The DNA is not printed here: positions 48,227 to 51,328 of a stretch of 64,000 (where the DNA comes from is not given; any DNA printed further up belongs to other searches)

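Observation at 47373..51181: Translationally coupled orphan pair: beta-rich secreted protein plus 934-aa secreted giant with no recognisable domains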

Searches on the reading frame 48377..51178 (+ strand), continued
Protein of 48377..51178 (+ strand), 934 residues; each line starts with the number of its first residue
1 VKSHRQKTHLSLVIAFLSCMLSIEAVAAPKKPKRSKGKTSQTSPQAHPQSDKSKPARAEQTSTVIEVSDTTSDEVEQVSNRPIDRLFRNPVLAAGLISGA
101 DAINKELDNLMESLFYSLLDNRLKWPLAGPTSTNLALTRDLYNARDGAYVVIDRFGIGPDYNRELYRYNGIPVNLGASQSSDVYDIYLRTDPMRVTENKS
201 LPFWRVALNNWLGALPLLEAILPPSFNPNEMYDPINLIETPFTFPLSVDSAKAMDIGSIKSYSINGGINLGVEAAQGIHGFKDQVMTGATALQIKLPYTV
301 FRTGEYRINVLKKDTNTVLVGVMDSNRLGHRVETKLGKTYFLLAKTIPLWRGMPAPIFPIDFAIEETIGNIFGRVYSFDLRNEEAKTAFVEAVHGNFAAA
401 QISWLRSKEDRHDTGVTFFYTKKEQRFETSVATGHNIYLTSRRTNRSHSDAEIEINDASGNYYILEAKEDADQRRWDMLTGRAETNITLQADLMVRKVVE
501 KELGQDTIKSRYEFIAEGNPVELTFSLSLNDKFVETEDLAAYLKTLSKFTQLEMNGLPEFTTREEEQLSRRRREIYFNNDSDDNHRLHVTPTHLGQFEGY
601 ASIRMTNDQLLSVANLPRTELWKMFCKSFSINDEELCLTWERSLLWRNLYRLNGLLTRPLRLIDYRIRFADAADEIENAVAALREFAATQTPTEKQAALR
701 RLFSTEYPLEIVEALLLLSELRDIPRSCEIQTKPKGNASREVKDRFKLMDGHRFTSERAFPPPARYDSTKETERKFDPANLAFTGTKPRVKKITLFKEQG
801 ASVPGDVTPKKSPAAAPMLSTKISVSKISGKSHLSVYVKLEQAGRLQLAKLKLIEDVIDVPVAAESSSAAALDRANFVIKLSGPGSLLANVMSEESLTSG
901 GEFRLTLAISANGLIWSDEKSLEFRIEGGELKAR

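Call 41: search_protein_families(library=pfam, proteins=[L019:277-2349:+, L019:2349-4715:+, L026:4105-4602:+, L031:8396-9688:+, L033:8593-10074:+], max_evalue=0.01)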
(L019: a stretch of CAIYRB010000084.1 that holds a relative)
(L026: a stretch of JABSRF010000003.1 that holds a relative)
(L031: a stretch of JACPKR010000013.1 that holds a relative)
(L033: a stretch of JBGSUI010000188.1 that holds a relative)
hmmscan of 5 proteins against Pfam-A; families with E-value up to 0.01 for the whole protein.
L019:277-2349:+ (691 aa): 5 families
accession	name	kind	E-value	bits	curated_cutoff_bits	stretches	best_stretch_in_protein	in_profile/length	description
PF00884.28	Sulfatase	-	2.1e-33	116.4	25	1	202-536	2-300/301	Sulfatase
PF01663.27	Phosphodiest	-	3.3e-10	40.5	23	1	443-477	186-220/342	Type I phosphodiesterase / nucleotide pyrophosphatase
PF16347.10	SGSH_C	-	3.7e-05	24.4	29.3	0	610-669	88-148/154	N-sulphoglucosamine sulphohydrolase, C-terminal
PF02995.22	DUF229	-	0.0017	17.6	25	1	445-478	310-343/496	Protein of unknown function (DUF229)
PF07394.17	DUF1501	-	0.0048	16.6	27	1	443-477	266-300/390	Protein of unknown function (DUF1501)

L019:2349-4715:+ (789 aa): 3 families
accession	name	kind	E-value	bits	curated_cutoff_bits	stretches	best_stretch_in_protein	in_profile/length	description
PF00884.28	Sulfatase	-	2.6e-32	112.8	25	1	243-531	3-298/301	Sulfatase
PF01663.27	Phosphodiest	-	6.6e-08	33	23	1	431-471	185-227/342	Type I phosphodiesterase / nucleotide pyrophosphatase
PF16347.10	SGSH_C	-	5.6e-07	30.3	29.3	1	488-625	6-133/154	N-sulphoglucosamine sulphohydrolase, C-terminal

L026:4105-4602:+ (166 aa): 2 families
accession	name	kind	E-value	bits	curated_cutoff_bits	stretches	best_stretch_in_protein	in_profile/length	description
PF08239.17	SH3_3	-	4.5e-11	43.2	27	1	116-162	2-53/54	Bacterial SH3 domain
PF06347.19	SH3_4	-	0.0021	18.2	24.1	1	117-158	5-50/56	Bacterial SH3 domain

L031:8396-9688:+ (431 aa): 4 families
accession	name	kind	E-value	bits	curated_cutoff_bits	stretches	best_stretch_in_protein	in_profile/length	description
PF01266.30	DAO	-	9.5e-49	167.2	27.9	1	41-427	1-352/353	FAD dependent oxidoreductase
PF13450.12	NAD_binding_8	-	1.6e-06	28.7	21.9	1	44-84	1-39/68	NAD(P)-binding Rossmann-like domain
PF01946.23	Thi4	-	0.0024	17.6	26.2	1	40-77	18-54/235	Thi4 family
PF13738.12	Pyr_redox_3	-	0.0053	16.5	30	0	43-77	1-33/305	Pyridine nucleotide-disulphide oxidoreductase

L033:8593-10074:+ (494 aa): 0 families

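Call 42: search_protein_representatives(alignment_id=A2)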
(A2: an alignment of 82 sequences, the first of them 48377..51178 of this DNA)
Query: 82 sequences, 899 profile positions. Proteins with E-value up to 0.001 (for the whole library): 348; up to 1e-10: 299; up to 1e-30: 175. The best 150 are listed.
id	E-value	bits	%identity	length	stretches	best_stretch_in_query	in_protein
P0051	0.0e+00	1192.1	-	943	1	11-898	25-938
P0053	0.0e+00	1189.1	-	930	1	7-898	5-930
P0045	0.0e+00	1188.3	-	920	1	11-898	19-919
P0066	0.0e+00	1152.2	-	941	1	7-898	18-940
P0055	0.0e+00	1149.9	-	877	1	10-899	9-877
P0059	0.0e+00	1143.5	-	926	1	1-898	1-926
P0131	0.0e+00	1130.7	-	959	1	13-898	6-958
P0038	0.0e+00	1128.3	-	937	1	8-896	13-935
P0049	0.0e+00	1127.8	-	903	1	25-898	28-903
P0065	0.0e+00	1124.5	-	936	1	32-898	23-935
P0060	0.0e+00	1120.9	-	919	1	7-897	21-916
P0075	0.0e+00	1118.7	-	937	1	28-898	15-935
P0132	0.0e+00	1115.4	-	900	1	4-898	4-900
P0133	0.0e+00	1101.8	-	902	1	27-898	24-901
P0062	0.0e+00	1094.8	-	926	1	12-898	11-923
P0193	7.0e-83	295.8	-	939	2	49-459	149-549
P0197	1.6e-76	274.8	-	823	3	48-451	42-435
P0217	4.5e-48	180.6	-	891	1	209-697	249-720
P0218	1.8e-46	175.4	-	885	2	210-680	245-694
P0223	1.5e-42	162.4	-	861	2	204-889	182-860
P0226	5.2e-40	154.0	-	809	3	212-515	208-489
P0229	6.7e-39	150.3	-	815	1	212-696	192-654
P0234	2.1e-36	142.0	-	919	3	209-523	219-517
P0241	1.0e-34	136.4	-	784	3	209-484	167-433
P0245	4.7e-34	134.3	-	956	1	208-690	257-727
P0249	1.5e-33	132.6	-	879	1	210-687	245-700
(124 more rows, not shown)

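Call 43: search_protein_families(library=pfam, proteins=[P0217, P0218, P0223, P0226, P0229, P0234, P0241, P0245, P0193, P0197], max_evalue=0.01)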
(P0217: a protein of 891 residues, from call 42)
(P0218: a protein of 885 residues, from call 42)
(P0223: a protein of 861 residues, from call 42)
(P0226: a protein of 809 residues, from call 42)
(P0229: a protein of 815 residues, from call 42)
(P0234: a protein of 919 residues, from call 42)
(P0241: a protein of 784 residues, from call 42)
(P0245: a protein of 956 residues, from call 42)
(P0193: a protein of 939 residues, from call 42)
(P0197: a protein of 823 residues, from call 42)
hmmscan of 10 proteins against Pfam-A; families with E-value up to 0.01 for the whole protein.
P0217 (891 aa): 0 families

P0218 (885 aa): 0 families

P0223 (861 aa): 0 families

P0226 (809 aa): 0 families

P0229 (815 aa): 0 families

P0234 (919 aa): 0 families

P0241 (784 aa): 0 families

P0245 (956 aa): 0 families

P0193 (939 aa): 1 family
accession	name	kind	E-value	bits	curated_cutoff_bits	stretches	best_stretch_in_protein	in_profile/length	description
PF24976.1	Lipocalin_10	-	0.0088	16.2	27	0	657-712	115-170/180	Lipocalin domain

P0197 (823 aa): 0 families

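Call 44: list_cluster_members(proteins=[P0217, P0218, P0223, P0226, P0229, P0234, P0241, P0245, P0193, P0197])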
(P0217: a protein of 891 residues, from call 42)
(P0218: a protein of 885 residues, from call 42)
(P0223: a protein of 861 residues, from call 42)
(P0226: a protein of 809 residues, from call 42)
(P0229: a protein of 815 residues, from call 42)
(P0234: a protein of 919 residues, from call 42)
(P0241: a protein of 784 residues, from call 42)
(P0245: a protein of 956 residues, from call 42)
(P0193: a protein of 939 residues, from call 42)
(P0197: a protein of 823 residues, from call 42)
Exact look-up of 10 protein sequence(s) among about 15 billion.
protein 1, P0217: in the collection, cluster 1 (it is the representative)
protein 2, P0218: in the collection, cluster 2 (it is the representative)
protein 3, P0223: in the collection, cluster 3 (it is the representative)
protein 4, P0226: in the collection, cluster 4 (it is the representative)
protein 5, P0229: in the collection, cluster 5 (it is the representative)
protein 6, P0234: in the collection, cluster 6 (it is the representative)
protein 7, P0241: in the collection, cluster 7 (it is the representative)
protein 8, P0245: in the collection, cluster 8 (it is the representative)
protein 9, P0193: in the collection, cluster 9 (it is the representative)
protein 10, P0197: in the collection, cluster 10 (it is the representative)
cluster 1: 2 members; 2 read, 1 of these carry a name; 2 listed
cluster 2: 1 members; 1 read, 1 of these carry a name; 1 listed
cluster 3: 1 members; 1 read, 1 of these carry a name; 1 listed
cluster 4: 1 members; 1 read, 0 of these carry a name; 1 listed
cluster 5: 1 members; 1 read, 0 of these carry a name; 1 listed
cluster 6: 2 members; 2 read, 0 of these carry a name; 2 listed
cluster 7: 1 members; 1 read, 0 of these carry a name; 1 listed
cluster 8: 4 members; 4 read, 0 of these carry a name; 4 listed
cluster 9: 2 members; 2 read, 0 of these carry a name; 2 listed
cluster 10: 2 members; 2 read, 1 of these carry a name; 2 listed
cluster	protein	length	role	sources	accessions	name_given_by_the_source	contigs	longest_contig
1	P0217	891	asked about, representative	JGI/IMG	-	hypothetical protein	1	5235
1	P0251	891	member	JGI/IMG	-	-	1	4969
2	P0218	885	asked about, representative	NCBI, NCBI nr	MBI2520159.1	MAG: hypothetical protein HYV97_07070 [Bdellovibrio sp.] | hypothetical protein [Bdellovibrio sp.]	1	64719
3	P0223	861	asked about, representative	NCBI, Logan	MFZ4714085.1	MAG: hypothetical protein ACOYL6_10250 [Bacteriovoracaceae bacterium]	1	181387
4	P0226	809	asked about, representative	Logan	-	-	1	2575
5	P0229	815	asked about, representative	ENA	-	-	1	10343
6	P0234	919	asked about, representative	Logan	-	-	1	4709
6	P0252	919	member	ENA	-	-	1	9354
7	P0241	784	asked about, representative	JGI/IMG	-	-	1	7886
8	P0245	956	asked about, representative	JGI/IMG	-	-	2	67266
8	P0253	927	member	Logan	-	-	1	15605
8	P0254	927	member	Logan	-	-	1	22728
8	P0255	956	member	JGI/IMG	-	-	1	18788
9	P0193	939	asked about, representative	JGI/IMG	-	-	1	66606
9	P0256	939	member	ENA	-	-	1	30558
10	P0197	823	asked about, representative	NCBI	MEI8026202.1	MAG: hypothetical protein WCI18_07620 [Pseudomonadota bacterium]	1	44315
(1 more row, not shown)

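Call 45: find_encoding_contigs(protein=P0218, flank=6000, max_places=2)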
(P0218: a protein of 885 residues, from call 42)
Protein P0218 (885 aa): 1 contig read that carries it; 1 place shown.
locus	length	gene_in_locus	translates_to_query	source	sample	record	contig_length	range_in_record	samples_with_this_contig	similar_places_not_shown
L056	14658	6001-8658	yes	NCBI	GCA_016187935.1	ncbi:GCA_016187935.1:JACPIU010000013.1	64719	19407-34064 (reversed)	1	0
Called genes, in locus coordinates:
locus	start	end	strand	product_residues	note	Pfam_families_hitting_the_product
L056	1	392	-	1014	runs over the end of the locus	PF02700:PurS (weak), PF18072:FGAR-AT_linker, PF00586:AIRS, PF02769:AIRS_C, PF00586:AIRS (weak), PF02769:AIRS_C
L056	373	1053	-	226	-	PF00551:Formyl_trans_N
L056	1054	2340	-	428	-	PF02844:GARS_N, PF01071:GARS_A, PF02222:ATP-grasp (faint), PF02843:GARS_C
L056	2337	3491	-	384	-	PF01259:SAICAR_synt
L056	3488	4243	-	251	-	PF00731:AIRC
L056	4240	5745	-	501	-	PF13522:GATase_6, PF13537:GATase_7, PF00156:Pribosyltran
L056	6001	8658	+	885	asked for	-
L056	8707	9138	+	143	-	PF04379:DUF525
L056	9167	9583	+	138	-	PF07681:DoxX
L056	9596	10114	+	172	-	PF16697:Yop-YscD_cpl (weak), PF00498:FHA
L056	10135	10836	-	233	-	-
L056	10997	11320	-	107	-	-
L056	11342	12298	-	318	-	PF03320:FBPase_glpX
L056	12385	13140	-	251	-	PF07238:PilZ (faint)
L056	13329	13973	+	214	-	PF01066:CDP-OH_P_transf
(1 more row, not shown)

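Call 46: find_encoding_contigs(protein=P0223, flank=6000, max_places=2)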
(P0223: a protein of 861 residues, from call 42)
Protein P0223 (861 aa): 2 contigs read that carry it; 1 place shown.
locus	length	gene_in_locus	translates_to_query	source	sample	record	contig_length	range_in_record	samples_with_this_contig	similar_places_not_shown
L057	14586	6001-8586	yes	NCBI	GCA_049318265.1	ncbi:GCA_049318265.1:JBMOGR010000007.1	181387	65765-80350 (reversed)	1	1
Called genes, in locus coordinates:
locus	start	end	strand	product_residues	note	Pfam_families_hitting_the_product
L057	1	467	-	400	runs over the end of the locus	PF00108:Thiolase_N, PF02803:Thiolase_C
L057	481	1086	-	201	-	PF00725:3HCDH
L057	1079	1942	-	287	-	PF02737:3HCDH_N, PF00725:3HCDH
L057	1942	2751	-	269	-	PF05138:PaaA_PaaC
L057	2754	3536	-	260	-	PF00378:ECH_1, PF16113:ECH_2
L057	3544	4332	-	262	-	PF00378:ECH_1, PF16113:ECH_2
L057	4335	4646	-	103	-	PF07110:EthD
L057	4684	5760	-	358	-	PF14696:Glyoxalase_5, PF13669:Glyoxalase_4 (faint), PF00903:Glyoxalase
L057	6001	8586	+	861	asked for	-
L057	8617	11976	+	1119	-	PF02775:TPP_enzyme_C, PF01558:POR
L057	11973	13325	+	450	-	PF00293:NUDIX (weak), PF00753:Lactamase_B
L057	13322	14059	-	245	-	PF08857:ParBc_2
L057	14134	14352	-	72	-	-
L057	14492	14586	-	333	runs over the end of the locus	PF13487:HD_5 (faint)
